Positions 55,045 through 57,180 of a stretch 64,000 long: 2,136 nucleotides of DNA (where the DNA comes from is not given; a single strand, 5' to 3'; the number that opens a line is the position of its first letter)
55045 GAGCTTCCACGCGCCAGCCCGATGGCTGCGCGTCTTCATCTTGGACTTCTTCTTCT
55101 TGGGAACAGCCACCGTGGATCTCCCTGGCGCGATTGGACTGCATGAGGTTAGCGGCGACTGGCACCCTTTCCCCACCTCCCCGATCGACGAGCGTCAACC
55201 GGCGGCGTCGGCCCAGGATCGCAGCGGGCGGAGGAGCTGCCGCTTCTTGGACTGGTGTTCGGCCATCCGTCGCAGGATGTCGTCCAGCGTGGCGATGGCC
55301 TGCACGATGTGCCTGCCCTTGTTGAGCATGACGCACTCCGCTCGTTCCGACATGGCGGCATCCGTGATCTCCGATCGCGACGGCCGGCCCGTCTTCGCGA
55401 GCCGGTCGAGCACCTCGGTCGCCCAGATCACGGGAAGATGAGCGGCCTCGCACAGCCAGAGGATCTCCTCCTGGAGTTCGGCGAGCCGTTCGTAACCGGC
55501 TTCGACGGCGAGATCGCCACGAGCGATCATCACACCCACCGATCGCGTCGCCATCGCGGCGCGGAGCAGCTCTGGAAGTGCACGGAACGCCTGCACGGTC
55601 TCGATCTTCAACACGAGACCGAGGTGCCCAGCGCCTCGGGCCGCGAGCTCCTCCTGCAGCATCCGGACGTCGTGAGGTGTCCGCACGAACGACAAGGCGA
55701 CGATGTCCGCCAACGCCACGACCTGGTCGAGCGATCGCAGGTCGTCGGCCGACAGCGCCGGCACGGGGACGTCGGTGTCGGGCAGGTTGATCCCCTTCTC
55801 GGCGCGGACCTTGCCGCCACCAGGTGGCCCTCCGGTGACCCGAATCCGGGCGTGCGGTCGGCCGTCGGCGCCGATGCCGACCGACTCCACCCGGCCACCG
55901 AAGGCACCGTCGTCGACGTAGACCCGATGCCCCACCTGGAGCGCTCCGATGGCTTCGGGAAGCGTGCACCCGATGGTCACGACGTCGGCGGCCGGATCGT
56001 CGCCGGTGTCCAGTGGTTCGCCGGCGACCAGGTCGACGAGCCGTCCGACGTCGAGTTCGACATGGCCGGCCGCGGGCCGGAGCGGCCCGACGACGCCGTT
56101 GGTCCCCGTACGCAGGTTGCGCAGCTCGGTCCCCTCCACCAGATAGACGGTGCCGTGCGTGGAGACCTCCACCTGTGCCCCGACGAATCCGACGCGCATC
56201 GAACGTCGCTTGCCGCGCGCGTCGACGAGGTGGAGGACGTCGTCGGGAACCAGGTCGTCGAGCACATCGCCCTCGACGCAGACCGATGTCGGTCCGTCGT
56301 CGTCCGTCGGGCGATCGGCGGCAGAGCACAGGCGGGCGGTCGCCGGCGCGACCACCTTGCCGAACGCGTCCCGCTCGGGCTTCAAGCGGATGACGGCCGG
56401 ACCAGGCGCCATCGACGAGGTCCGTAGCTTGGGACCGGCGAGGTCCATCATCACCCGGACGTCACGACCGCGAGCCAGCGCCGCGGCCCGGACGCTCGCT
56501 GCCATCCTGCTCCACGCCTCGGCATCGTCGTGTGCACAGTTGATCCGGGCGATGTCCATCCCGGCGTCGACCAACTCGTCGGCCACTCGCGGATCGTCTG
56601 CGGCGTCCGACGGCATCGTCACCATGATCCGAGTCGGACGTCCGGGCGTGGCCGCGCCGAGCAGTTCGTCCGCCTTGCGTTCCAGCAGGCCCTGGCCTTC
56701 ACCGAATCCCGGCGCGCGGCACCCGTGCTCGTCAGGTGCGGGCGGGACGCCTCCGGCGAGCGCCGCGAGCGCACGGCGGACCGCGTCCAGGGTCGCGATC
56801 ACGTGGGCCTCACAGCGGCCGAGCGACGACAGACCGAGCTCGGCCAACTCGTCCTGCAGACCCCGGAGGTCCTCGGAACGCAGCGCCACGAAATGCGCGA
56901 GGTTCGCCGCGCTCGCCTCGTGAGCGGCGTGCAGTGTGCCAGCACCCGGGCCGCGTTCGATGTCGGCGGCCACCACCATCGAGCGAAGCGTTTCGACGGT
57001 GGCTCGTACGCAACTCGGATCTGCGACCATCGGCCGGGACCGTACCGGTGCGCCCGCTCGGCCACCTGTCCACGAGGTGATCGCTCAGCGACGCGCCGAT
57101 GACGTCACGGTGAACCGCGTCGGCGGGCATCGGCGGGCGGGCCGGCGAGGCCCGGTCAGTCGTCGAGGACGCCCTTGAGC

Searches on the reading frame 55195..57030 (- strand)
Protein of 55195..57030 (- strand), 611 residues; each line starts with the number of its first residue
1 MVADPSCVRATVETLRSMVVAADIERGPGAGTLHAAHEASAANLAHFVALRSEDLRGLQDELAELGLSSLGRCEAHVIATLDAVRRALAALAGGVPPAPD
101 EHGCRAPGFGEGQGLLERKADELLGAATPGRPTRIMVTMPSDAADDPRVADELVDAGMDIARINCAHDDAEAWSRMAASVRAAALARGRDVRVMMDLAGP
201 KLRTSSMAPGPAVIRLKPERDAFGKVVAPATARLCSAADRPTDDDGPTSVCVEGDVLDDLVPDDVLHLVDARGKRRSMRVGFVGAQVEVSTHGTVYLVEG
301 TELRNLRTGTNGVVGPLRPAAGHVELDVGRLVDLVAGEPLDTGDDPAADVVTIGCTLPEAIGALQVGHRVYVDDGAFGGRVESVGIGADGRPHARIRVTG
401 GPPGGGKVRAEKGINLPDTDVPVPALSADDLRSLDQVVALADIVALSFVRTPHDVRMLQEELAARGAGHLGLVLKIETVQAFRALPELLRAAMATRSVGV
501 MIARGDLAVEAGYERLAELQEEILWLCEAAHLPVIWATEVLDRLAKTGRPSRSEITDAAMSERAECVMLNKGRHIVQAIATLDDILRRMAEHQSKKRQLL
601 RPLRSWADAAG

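Call 46: search_protein_families(library=pfam, proteins=[window:55195-57030:-], max_evalue=0.00001)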
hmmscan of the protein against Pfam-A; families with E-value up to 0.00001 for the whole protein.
window:55195-57030:- (611 aa): 1 family
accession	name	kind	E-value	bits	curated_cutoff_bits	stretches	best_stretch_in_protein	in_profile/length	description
PF00224.27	PK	-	7.9e-45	153.8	30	2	351-570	107-315/328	Pyruvate kinase, barrel domain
